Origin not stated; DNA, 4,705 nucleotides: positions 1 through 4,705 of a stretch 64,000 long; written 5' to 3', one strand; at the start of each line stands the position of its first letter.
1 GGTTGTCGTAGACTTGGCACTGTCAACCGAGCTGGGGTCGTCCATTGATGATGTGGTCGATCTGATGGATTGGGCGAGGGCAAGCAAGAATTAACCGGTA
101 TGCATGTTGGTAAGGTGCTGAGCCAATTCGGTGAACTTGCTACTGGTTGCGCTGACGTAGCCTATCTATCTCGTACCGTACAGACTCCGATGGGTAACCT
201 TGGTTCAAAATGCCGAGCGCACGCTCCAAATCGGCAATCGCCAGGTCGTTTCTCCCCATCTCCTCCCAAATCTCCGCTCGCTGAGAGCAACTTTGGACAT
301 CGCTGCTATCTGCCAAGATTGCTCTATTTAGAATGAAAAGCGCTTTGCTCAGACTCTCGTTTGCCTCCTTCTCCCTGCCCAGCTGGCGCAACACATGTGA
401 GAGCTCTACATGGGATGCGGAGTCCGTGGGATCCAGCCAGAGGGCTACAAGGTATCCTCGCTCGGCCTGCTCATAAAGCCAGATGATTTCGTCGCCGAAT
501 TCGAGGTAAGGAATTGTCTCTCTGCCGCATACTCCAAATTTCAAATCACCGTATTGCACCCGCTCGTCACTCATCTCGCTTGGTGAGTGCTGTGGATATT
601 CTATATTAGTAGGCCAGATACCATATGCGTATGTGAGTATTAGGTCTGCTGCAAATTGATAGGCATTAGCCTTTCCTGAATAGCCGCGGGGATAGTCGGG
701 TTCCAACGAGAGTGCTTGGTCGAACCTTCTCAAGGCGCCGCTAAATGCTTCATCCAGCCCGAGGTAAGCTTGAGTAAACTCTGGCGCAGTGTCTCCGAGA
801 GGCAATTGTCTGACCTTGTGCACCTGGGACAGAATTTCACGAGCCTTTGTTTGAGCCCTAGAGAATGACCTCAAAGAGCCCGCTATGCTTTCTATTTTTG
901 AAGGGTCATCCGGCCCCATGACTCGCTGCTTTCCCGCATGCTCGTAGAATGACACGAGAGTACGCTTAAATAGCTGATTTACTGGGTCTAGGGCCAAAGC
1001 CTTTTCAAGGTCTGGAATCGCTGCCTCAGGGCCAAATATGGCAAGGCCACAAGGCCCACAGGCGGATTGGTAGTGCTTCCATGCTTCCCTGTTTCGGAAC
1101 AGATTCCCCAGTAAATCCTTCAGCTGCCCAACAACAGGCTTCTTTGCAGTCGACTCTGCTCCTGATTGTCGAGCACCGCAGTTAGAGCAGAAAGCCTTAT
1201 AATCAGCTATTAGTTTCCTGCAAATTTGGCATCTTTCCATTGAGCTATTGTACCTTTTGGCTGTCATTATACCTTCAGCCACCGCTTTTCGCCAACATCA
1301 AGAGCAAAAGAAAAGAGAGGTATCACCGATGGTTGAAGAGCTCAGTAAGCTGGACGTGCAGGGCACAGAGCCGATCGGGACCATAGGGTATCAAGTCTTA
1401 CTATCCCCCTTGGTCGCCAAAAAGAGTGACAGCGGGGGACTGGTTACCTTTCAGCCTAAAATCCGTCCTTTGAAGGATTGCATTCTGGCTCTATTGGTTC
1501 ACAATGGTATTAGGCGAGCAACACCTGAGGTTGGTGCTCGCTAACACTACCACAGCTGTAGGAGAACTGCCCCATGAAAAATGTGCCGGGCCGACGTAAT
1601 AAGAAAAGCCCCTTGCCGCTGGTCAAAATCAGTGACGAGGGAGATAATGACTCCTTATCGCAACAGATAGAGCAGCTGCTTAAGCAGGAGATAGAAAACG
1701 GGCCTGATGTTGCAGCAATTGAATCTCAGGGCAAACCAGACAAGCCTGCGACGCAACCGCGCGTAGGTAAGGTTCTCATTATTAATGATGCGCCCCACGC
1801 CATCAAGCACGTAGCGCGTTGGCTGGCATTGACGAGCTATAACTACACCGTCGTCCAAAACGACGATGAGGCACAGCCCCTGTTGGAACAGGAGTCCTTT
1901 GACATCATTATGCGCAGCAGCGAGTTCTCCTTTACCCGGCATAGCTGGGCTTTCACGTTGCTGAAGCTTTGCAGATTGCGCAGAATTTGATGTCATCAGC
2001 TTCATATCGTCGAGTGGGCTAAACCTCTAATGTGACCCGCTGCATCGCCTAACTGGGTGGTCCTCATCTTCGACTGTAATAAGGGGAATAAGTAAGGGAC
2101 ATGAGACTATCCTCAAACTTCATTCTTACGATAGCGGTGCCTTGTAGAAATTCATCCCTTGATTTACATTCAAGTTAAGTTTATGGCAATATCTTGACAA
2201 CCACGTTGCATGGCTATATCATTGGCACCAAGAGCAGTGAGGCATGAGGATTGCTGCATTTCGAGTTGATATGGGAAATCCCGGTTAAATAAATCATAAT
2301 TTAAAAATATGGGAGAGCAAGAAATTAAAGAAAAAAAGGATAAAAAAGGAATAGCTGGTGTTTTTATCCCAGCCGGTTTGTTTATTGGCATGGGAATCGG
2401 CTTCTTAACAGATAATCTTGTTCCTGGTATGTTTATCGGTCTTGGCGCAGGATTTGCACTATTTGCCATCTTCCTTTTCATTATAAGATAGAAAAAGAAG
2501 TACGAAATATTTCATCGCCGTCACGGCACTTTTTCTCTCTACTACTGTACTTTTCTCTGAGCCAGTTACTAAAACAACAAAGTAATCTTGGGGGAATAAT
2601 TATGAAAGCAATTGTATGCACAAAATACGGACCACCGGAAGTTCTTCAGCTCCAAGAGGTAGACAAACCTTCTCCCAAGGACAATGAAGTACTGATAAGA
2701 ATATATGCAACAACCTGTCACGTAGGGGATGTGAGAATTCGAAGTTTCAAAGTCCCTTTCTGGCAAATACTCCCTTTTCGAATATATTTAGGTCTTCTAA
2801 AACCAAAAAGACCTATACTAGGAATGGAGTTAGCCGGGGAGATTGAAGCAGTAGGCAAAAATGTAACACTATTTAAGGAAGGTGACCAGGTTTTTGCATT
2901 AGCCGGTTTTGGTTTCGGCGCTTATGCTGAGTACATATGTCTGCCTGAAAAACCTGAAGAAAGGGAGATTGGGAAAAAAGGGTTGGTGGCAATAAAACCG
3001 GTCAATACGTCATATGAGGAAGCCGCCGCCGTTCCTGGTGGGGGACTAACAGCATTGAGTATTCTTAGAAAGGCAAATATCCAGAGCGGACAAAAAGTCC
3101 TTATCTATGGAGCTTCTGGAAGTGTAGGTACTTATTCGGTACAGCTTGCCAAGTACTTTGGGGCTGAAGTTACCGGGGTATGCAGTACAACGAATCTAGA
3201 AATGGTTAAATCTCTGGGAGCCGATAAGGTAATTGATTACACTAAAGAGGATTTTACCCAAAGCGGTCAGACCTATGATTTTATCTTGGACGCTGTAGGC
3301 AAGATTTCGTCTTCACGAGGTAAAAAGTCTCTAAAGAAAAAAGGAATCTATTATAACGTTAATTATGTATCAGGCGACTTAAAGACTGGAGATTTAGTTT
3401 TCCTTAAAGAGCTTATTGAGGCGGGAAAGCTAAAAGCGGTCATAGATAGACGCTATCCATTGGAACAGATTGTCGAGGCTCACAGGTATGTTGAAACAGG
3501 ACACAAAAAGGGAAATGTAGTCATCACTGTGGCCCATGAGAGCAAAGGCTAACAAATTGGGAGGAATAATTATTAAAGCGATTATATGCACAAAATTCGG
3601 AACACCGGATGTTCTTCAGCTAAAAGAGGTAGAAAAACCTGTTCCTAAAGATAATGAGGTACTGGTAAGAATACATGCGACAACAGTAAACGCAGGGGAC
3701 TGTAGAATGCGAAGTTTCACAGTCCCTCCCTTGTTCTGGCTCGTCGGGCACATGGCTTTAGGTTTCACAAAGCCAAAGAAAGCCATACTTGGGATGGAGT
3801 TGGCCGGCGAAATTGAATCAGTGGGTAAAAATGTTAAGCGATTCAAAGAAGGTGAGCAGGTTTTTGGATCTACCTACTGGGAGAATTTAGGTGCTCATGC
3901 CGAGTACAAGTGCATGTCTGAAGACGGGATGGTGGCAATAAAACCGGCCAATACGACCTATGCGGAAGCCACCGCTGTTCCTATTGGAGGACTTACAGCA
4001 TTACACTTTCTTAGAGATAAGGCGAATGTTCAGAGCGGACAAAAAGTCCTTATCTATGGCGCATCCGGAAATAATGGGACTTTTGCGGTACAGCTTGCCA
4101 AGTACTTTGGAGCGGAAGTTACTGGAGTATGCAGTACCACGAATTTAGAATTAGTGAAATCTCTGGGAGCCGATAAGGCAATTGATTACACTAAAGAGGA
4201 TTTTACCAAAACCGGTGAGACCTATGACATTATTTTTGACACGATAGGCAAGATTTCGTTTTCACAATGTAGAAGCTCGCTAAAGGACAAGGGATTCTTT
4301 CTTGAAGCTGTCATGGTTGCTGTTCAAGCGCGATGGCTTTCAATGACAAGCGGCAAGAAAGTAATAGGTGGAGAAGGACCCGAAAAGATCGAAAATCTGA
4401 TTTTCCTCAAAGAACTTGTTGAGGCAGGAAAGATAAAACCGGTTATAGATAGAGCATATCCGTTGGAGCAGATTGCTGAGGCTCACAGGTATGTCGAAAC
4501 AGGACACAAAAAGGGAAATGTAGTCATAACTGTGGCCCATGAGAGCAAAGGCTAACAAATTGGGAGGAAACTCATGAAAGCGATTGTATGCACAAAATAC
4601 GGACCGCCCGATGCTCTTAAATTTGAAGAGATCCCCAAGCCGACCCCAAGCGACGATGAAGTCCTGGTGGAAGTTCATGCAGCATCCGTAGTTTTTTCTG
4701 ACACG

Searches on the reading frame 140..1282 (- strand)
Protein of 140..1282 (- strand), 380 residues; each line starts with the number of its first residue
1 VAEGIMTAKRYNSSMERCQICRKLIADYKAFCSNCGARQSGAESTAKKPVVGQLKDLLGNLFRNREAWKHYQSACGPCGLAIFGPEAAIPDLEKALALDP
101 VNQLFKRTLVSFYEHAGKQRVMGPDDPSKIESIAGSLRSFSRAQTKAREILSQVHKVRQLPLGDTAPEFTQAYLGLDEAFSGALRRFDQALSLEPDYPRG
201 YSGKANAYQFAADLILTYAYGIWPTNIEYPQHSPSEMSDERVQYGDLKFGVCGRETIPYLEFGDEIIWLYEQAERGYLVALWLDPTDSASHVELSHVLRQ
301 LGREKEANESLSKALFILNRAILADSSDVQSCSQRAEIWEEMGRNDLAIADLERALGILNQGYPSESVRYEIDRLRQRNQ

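Call 24: search_protein_families(library=pfam, proteins=[window:140-1282:-])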
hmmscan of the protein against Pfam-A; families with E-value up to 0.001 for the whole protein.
window:140-1282:- (380 aa): 7 families
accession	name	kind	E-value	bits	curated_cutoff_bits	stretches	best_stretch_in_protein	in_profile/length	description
PF07719.23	TPR_2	-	2.2e-08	34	27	0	331-356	3-28/34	Tetratricopeptide repeat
PF13181.12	TPR_8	-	6.3e-08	32.6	25.7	0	330-358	2-30/34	Tetratricopeptide repeat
PF13414.12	TPR_11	-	1.6e-07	31.3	26.8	0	180-209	10-39/42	TPR repeat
PF00515.34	TPR_1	-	6e-07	29.5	27.8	0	331-356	3-28/34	Tetratricopeptide repeat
PF13371.12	TPR_9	-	1.3e-06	28.7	35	0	308-358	8-58/73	Tetratricopeptide repeat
PF14559.12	TPR_19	-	3.2e-06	27.8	25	0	179-208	6-35/68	Tetratricopeptide repeat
PF13431.12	TPR_17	-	3e-05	24.4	24.4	0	277-307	2-32/34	Tetratricopeptide repeat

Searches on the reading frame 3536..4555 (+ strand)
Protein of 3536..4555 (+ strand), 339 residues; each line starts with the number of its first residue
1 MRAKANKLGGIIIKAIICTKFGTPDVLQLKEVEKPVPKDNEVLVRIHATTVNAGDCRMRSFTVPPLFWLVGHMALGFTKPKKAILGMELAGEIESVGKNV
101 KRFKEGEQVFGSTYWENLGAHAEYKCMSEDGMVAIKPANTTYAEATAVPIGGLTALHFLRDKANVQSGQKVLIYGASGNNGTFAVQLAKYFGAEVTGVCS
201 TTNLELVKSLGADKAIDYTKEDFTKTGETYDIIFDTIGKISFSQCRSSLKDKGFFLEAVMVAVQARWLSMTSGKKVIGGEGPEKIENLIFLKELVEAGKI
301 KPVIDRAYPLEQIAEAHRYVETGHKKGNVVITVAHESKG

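Call 12: search_protein_families(library=pfam, proteins=[window:3536-4555:+])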
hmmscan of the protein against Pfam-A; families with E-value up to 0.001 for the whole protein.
window:3536-4555:+ (339 aa): 3 families
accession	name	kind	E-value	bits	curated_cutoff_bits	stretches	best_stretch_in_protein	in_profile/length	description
PF13602.12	ADH_zinc_N_2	-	3.9e-26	93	27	1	210-331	1-134/134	Zinc-binding dehydrogenase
PF08240.17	ADH_N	-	1.2e-13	51.6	23.5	1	39-135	2-102/104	Alcohol dehydrogenase GroES-like domain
PF00107.32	ADH_zinc_N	-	2.9e-13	50.3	31.8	1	181-254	3-84/129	Zinc-binding dehydrogenase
